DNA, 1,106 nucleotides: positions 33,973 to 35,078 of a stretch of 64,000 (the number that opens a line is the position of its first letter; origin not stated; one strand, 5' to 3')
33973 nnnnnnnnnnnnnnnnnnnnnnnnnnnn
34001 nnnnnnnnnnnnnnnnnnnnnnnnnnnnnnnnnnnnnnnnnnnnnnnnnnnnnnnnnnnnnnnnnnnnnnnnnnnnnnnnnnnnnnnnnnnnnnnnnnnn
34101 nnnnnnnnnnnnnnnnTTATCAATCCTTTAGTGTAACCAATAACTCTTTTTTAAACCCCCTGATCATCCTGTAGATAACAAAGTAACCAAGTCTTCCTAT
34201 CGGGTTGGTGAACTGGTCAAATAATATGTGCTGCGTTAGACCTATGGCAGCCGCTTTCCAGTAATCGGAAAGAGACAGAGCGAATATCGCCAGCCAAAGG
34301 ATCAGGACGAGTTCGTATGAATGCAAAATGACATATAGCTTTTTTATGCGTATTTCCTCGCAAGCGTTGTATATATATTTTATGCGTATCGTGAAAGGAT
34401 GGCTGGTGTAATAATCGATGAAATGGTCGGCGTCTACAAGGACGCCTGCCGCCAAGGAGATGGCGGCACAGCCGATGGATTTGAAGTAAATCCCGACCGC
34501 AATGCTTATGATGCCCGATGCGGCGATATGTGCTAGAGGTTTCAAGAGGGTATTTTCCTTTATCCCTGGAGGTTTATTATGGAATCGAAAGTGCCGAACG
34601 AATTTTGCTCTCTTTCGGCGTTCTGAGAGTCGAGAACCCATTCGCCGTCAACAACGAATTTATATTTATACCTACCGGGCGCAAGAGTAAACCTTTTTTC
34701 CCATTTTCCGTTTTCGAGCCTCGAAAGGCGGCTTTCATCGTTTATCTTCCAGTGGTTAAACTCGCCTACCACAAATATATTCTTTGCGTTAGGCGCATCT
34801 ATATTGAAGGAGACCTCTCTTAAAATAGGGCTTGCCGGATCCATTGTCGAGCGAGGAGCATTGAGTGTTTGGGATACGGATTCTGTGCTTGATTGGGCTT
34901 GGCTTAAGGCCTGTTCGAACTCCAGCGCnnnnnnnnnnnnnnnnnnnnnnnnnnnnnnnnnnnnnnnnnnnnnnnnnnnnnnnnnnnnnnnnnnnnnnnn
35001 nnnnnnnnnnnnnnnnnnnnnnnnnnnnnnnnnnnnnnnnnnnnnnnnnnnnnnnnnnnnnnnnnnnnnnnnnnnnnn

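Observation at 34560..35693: ParA-type ATPase fused to a CBM48/AMPK-beta glycogen-binding domain: candidate glycogen-granule positioning system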

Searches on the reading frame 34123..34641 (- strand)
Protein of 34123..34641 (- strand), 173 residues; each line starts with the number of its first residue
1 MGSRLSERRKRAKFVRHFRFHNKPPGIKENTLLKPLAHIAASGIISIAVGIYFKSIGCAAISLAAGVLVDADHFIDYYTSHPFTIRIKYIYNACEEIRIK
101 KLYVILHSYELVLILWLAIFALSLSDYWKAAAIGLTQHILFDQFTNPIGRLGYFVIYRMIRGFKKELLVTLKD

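Call 11: search_protein_families(library=pfam, proteins=[window:34123-34641:-], max_evalue=0.001)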
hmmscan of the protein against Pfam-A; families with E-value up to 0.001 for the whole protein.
window:34123-34641:- (173 aa): 0 families

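Call 82: search_protein_families(library=pfam, proteins=[window:34123-34545:-], max_evalue=0.01)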
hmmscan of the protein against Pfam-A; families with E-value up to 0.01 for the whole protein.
window:34123-34545:- (141 aa): 1 family
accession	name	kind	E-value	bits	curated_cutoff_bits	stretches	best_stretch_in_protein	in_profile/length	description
PF04307.19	YdjM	-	0.00056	19.9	29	1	1-114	1-110/176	YdjM inner membrane protein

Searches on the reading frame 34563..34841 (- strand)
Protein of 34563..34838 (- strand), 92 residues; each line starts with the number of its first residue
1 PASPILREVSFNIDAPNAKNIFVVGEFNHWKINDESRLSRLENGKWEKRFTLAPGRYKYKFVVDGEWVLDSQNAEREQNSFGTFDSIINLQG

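Call 19: find_homologous_proteins(query=window:34563-34838:-, max_evalue=0.001)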
Query seq(92 aa) (92 aa): 12 proteins with E <= 0.001 among 12 candidates.
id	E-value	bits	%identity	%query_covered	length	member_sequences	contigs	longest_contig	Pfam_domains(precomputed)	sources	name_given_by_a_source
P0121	6.8e-44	166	78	99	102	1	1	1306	PF02922.25,PF16561.12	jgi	jgi:1,4-alpha-glucan branching enzyme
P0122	1.8e-40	155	74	97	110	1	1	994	PF02922.25,PF16561.12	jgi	jgi:1,4-alpha-glucan branching enzyme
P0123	1.4e-38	149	75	91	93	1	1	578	PF02922.25,PF16561.12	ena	-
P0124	1.2e-36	142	71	95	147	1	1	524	PF02922.25,PF16561.12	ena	-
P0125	7.9e-36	140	68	98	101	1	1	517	PF02922.25,PF16561.12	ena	-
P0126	1.7e-35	139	69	95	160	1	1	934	PF02922.25,PF16561.12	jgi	jgi:hypothetical protein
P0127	6.3e-33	131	69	91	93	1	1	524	PF02922.25,PF16561.12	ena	-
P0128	2.2e-32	129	85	74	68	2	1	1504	PF16561.12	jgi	jgi:1,4-alpha-glucan branching enzyme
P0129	2.8e-30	122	71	76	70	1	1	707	PF16561.12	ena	-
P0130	3.9e-27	112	67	82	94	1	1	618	PF16561.12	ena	-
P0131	2.0e-26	110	65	85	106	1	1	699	PF16561.12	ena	-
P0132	1.1e-7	50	78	39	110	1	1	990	PF00535.33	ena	-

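Call 65: predict_structure(alignment_id=A3)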
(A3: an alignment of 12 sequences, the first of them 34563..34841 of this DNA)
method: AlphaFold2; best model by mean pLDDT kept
length: 93 residues; sequences in the alignment: 12
mean_pLDDT: 90.0   pTM: 0.77
mean pLDDT of the five models: 90.0, 83.2, 81.9, 81.4, 81.3
residues with pLDDT >= 90: 64; 70-90: 25; 50-70: 2; < 50: 2
segments of 3 or more residues with pLDDT < 50: none
pLDDT, mean of each block of 10 residues (from residue 1): 74 93 91 90 92 93 94 92 92 82
secondary structure, 60 per line:
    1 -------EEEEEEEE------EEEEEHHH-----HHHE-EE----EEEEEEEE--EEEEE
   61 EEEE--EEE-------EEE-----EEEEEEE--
elements in order: E8-15 E22-26 E46-53 E56-64 E67-69 E77-79 E85-91

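Call 69: fold_search(model_id=the predicted structure, library=pdb)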
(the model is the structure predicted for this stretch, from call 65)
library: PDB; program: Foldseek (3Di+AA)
matches with E <= 10: 1255; with E <= 0.001: 127
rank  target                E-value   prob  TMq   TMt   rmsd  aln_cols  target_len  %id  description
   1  1z0m_C                2.0e-07  1.00  0.78  0.90   1.5        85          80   27  the glycogen-binding domain of the AMP-activated protein kinase beta1 subunit (released 2005-10-25)
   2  5ezv_B                2.1e-07  1.00  0.79  0.41   1.4        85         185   27  X-ray crystal structure of AMP-activated protein kinase alpha-2/alpha-1 RIM chimaera (alpha-2(1-347)/alpha-1(349-401)/ (released 2016-03-09)
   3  6c9f_B                3.1e-07  1.00  0.80  0.44   1.5        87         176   26  AMP-activated protein kinase bound to pharmacological activator R734 (released 2018-11-28)
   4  1z0m_B                3.2e-07  1.00  0.80  0.91   1.4        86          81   28  the glycogen-binding domain of the AMP-activated protein kinase beta1 subunit (released 2005-10-25)
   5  5kq5_B                3.4e-07  1.00  0.80  0.47   1.2        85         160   27  AMPK bound to allosteric activator (released 2016-08-17)
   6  6c9j_B                3.6e-07  1.00  0.79  0.44   1.5        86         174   28  AMP-activated protein kinase bound to pharmacological activator R734 (released 2018-11-28)
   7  6c9h_B                4.1e-07  1.00  0.80  0.45   1.5        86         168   28  non-phosphorylated AMP-activated protein kinase bound to pharmacological activator R734 (released 2018-11-28)
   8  6b1u_B                5.1e-07  1.00  0.78  0.41   1.4        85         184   28  Structure of full-length human AMPK (a2b1g1) in complex with a small molecule activator SC4 (released 2018-04-25)
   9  7myj_B                6.4e-07  1.00  0.79  0.41   1.4        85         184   27  Structure of full length human AMPK (a2b1g1) in complex with a small molecule activator MSG011 (released 2022-06-29)
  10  1z0n_B                6.7e-07  1.00  0.79  0.91   1.5        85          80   27  the glycogen-binding domain of the AMP-activated protein kinase (released 2005-10-25)
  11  6c9g_B                6.7e-07  1.00  0.79  0.43   1.5        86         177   28  AMP-activated protein kinase bound to pharmacological activator R739 (released 2018-11-28)
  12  4cfe_B                8.0e-07  1.00  0.78  0.45   1.3        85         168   28  Structure of full length human AMPK in complex with a small molecule activator, a benzimidazole derivative (991) (released 2013-12-25)
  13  8bik_E                8.9e-07  1.00  0.78  0.44   1.5        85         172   28  Crystal structure of human AMPK heterotrimer in complex with allosteric activator C455 (released 2024-05-15)
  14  4zhx_D                8.9e-07  1.00  0.79  0.43   1.3        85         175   27  Novel binding site for allosteric activation of AMPK (released 2016-03-09)
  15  2qlv_B                9.4e-07  1.00  0.78  0.49   1.8        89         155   19  Crystal structure of the heterotrimer core of the S. cerevisiae AMPK homolog SNF1 (released 2007-09-25)
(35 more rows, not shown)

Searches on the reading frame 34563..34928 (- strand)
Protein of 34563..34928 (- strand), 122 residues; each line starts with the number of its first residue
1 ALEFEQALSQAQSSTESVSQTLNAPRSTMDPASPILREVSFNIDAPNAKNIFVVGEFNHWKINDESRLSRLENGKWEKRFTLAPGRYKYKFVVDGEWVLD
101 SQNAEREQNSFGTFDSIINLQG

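Call 10: search_solved_structures(query=window:34563-34928:-, max_evalue=0.01, show_alignments=3)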
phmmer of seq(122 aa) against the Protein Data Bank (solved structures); distinct sequences matched with E-value up to 0.01: 22.
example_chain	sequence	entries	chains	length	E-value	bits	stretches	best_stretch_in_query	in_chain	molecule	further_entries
5ot1_A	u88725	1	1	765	1e-07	35.3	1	39-102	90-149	Pullulanase type II, GH13 family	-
4y0g_A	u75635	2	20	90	1e-05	28.9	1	47-119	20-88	5'-AMP-activated protein kinase subunit beta-2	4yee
2f15_A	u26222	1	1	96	1.1e-05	28.8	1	47-120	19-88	5'-AMP-activated protein kinase, beta-2 subunit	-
2lu3_A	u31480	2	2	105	1.3e-05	28.6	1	47-120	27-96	5'-AMP-activated protein kinase subunit beta-2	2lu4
7jhg_B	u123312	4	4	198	2.8e-05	27.5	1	47-120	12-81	5'-AMP-activated protein kinase subunit beta-2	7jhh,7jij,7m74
4rer_B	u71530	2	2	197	3.2e-05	27.3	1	47-120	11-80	5'-AMP-activated protein kinase subunit beta-2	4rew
3k1d_A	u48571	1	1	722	3.9e-05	27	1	16-96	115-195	1,4-alpha-glucan-branching enzyme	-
6b2e_B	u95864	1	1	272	5.6e-05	26.5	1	47-120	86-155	5'-AMP-activated protein kinase subunit beta-2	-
4yef_A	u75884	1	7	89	6.6e-05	26.3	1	47-119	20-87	5'-AMP-activated protein kinase subunit beta-1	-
1m7x_A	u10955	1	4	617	6.7e-05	26.3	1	20-91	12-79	1,4-alpha-glucan Branching Enzyme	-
1z0m_A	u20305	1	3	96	6.9e-05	26.2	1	47-120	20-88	5'-AMP-activated protein kinase, beta-1 subunit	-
8sdb_A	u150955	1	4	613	7.7e-05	26.1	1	20-91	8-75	1,4-alpha-glucan branching enzyme GlgB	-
4lpc_A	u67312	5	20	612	7.8e-05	26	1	20-91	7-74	1,4-alpha-glucan branching enzyme GlgB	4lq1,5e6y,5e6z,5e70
1z0n_A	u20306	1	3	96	0.00011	25.6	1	47-120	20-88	5'-AMP-activated protein kinase, beta-1 subunit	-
6e4t_B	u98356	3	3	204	0.00016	25.1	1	47-120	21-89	5'-AMP-activated protein kinase subunit beta-1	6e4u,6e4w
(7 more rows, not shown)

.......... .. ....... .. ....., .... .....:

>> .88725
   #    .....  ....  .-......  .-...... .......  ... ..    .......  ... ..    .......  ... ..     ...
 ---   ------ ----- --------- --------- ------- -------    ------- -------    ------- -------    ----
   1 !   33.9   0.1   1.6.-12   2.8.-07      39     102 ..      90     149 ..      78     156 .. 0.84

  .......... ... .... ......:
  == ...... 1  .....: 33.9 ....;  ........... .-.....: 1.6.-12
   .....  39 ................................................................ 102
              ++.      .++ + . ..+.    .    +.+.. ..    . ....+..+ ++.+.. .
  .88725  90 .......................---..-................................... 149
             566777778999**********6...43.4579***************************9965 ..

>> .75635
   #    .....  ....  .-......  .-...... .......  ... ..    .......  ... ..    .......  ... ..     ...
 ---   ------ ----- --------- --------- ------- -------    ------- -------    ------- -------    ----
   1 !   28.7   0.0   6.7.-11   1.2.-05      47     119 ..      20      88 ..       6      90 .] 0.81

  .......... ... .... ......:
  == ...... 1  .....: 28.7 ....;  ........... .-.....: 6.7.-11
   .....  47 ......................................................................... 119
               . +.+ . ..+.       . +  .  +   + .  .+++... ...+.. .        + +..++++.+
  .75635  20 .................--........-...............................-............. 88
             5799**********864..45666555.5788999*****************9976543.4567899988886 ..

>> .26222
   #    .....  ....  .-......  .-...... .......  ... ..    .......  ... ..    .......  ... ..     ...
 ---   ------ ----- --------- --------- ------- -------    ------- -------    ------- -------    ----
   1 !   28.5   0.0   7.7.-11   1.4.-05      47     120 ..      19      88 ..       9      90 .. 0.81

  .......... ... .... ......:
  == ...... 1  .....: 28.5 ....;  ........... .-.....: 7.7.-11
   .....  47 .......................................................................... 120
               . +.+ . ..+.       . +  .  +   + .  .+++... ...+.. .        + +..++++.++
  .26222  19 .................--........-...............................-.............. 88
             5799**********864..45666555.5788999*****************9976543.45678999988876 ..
